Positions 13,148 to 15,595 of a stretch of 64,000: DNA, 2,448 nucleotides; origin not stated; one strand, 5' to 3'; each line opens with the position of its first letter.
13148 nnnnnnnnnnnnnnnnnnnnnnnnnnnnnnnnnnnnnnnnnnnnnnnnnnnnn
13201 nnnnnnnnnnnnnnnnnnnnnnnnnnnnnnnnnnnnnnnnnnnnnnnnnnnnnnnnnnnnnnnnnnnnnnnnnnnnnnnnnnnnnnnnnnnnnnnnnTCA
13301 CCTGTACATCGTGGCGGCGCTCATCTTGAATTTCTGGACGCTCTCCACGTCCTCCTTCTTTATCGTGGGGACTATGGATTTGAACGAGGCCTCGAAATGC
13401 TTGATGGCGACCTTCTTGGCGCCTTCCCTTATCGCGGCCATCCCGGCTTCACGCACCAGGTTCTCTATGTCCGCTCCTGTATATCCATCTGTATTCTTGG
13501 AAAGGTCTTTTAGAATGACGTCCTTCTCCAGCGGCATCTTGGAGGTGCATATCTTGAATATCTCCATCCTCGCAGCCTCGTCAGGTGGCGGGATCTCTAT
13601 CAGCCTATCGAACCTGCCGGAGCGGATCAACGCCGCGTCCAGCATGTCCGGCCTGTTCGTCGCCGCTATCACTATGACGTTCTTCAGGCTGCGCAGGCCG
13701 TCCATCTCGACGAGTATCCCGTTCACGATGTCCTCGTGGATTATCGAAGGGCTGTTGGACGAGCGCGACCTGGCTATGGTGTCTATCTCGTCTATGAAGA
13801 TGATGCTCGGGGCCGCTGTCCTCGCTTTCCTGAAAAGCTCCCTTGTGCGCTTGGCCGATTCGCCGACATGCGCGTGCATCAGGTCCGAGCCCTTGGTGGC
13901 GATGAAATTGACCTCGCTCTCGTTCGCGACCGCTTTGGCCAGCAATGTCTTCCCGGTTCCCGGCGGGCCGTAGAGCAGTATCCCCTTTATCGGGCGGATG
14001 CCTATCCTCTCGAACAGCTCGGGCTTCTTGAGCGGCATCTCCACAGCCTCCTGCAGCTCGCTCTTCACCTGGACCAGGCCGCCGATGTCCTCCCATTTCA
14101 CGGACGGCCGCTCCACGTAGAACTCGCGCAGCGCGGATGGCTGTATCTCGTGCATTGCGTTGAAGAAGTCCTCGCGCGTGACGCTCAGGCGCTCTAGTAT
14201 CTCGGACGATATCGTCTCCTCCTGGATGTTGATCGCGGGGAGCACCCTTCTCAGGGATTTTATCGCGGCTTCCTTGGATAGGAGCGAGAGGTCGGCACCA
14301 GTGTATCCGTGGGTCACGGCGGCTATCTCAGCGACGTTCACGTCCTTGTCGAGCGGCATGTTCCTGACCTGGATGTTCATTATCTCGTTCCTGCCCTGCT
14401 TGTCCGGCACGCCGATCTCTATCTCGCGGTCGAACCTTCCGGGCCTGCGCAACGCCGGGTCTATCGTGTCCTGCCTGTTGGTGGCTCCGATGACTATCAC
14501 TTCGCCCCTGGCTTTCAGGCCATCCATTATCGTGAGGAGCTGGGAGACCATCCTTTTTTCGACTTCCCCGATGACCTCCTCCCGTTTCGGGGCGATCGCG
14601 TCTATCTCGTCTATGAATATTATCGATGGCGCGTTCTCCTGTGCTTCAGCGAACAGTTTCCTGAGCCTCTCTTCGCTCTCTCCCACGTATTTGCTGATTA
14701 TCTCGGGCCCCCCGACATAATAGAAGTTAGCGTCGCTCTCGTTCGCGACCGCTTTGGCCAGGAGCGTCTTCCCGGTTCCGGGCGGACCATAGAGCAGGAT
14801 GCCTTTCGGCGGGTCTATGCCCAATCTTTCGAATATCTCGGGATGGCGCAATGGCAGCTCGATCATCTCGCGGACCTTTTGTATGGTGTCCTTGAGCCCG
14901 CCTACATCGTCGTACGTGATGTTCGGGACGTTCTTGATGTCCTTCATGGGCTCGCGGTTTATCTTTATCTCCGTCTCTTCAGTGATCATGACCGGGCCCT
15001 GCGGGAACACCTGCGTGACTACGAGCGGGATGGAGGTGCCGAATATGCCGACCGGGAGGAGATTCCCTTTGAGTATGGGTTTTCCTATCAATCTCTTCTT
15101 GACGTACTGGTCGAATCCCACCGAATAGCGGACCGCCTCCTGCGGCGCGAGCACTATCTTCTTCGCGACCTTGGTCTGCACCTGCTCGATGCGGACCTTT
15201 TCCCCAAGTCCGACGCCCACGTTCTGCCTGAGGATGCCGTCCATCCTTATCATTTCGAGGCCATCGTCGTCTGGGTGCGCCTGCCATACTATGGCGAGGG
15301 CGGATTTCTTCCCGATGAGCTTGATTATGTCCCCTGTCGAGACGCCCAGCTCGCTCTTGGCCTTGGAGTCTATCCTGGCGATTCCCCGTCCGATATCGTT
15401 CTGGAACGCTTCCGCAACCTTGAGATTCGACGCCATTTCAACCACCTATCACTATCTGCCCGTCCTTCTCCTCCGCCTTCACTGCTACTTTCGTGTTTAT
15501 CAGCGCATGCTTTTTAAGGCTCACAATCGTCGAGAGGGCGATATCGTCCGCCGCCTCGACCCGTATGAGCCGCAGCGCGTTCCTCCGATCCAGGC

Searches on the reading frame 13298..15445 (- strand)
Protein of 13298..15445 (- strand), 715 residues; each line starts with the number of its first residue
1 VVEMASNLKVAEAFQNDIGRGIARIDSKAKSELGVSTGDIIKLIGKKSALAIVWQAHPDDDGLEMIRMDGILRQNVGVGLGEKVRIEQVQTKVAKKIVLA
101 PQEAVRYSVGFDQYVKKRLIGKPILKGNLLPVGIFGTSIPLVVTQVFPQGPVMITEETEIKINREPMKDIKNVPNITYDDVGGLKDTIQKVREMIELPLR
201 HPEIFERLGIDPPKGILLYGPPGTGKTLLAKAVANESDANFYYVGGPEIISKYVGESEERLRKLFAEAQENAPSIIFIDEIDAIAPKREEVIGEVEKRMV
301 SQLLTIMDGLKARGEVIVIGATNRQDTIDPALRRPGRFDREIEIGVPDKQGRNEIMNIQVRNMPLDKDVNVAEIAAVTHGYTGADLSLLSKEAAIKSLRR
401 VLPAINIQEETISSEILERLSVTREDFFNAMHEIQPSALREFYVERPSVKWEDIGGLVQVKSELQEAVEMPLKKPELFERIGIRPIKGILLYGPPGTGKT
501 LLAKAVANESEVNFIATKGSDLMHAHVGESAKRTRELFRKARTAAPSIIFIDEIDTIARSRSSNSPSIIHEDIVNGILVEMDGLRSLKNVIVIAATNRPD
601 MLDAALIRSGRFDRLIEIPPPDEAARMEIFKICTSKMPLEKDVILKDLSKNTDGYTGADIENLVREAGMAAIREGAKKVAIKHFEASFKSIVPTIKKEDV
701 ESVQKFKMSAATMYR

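Call 56: search_protein_families(library=pfam, proteins=[window:13298-15445:-], max_evalue=0.00001)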
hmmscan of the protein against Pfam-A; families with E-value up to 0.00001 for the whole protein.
window:13298-15445:- (715 aa): 28 families (the best 25 are shown)
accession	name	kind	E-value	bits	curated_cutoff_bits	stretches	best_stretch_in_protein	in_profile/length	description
PF00004.35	AAA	-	2.6e-96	319.5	21.2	2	216-345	1-130/131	ATPase family associated with various cellular activities (AAA)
PF17862.7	AAA_lid_3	-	1.9e-29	101.3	27.2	2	642-686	1-45/45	AAA+ lid domain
PF02359.24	CDC48_N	-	2.6e-26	92.1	35.1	1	8-90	2-84/85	Cell division protein 48 (CDC48), N-terminal domain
PF05496.18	RuvB_N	-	3.5e-19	69.5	27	2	215-333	35-150/159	Holliday junction DNA helicase RuvB P-loop domain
PF07728.20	AAA_5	-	7.4e-15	55.6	22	1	489-607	2-136/139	AAA domain (dynein-related subfamily)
PF07724.20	AAA_2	-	2.9e-14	53.9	27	1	484-581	1-99/166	AAA domain (Cdc48 subfamily)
PF13191.12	AAA_16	-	1.3e-13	52.2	32.6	0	205-319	16-138/167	AAA ATPase domain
PF02933.23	CDC48_2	-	2.5e-13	49.9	22.4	1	110-166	5-61/64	Cell division protein 48 (CDC48), domain 2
PF13401.12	AAA_22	-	8.4e-12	46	27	0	216-244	8-39/130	AAA domain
PF13173.12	AAA_14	-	1.2e-10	41.9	27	0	216-297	5-75/129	AAA domain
PF06068.19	TIP49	-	2.2e-09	37.4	23.8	0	487-541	51-106/347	TIP49 P-loop domain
PF13521.12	AAA_28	-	2e-08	35.1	27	0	216-264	2-46/164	AAA domain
PF13671.12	AAA_33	-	6.3e-08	33.5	27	0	216-266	2-50/143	AAA domain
PF13207.12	AAA_17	-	1.1e-07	32.6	27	0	492-571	1-78/136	AAA domain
PF13479.12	AAA_24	-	1.1e-07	32.4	27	0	489-556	5-75/195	AAA domain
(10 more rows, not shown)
